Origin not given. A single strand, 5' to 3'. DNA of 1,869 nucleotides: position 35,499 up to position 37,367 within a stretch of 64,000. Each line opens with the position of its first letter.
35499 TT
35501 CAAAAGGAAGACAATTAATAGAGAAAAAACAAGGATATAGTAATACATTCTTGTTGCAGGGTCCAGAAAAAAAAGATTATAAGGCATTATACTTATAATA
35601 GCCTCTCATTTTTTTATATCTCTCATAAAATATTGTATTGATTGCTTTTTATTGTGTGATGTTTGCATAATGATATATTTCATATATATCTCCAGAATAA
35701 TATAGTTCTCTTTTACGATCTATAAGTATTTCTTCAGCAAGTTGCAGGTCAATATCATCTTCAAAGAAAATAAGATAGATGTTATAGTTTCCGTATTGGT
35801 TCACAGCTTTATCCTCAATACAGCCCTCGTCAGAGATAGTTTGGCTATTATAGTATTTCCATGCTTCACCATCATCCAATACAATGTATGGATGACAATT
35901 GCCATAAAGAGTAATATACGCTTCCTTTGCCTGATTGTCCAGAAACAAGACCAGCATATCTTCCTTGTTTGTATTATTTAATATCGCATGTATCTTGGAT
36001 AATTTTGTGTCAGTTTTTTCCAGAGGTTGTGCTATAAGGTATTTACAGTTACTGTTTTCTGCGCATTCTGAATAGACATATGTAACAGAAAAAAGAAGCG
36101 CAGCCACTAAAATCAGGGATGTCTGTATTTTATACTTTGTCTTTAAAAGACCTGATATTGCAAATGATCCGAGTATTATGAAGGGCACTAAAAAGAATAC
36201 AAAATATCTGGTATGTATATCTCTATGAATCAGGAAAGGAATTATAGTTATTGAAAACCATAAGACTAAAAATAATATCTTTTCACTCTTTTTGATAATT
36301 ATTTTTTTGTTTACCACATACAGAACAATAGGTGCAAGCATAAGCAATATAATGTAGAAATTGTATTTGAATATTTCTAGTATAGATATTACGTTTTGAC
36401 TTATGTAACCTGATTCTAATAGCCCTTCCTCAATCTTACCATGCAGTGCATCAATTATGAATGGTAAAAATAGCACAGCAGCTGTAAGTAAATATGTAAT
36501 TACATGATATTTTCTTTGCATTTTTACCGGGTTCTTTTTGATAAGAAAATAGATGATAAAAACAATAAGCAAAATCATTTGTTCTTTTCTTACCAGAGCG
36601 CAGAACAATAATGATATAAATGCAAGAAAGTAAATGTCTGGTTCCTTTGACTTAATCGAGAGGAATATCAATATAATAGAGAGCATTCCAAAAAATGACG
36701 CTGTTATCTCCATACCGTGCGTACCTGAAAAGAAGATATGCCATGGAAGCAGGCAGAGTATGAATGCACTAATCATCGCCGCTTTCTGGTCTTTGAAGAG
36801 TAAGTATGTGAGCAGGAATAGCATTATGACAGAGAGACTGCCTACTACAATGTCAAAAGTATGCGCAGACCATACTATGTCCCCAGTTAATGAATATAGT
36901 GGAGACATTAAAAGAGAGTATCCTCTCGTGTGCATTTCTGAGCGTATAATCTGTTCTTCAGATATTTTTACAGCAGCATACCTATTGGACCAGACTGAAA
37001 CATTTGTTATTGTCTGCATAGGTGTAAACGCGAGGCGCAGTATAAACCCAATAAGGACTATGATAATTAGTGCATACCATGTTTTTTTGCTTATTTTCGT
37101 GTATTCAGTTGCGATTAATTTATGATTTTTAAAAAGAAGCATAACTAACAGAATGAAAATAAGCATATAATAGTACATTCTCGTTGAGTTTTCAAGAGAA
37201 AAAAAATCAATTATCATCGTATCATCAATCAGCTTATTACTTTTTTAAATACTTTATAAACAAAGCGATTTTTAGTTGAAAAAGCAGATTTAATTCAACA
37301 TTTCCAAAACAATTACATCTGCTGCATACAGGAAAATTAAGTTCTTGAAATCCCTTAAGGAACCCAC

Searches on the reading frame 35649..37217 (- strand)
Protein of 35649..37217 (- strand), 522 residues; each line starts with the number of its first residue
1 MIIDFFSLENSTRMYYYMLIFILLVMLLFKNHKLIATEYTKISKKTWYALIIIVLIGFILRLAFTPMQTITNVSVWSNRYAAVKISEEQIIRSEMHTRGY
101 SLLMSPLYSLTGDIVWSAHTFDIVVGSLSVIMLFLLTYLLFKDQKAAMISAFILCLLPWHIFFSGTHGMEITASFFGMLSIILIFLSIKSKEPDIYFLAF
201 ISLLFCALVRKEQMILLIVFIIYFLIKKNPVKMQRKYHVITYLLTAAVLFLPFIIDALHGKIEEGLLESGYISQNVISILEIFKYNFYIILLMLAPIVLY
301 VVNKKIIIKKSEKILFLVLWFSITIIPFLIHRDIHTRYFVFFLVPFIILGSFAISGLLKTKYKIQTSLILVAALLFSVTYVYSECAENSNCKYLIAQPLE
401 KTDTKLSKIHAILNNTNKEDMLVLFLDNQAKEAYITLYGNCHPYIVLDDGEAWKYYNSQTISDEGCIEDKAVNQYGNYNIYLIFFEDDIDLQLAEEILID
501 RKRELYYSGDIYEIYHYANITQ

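Call 5: search_protein_families(library=ncbifam, proteins=[window:35649-37217:-], max_evalue=0.01)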
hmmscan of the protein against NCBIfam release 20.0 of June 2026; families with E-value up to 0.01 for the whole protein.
window:35649-37217:- (522 aa): 2 families
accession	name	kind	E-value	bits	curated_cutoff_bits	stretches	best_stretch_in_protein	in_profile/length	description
TIGR03663.1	TIGR03663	subfamily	2.2e-07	30.3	126.25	2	277-423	259-413/435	flippase activity-associated protein Agl23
TIGR00327.1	secE_euk_arch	equivalog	0.0009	19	36.2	1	36-69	25-58/61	protein translocase SEC61 complex subunit gamma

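Call 6: search_protein_families(library=pfam, proteins=[window:35649-37217:-], max_evalue=0.01)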
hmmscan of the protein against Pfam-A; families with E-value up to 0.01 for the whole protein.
window:35649-37217:- (522 aa): 2 families
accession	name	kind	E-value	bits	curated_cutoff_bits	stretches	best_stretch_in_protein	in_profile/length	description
PF13231.12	PMT_2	-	4.2e-08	34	26.1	1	102-255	8-159/160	Dolichyl-phosphate-mannose-protein mannosyltransferase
PF14897.12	EpsG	-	0.0035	17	30.1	1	94-392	47-323/326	EpsG family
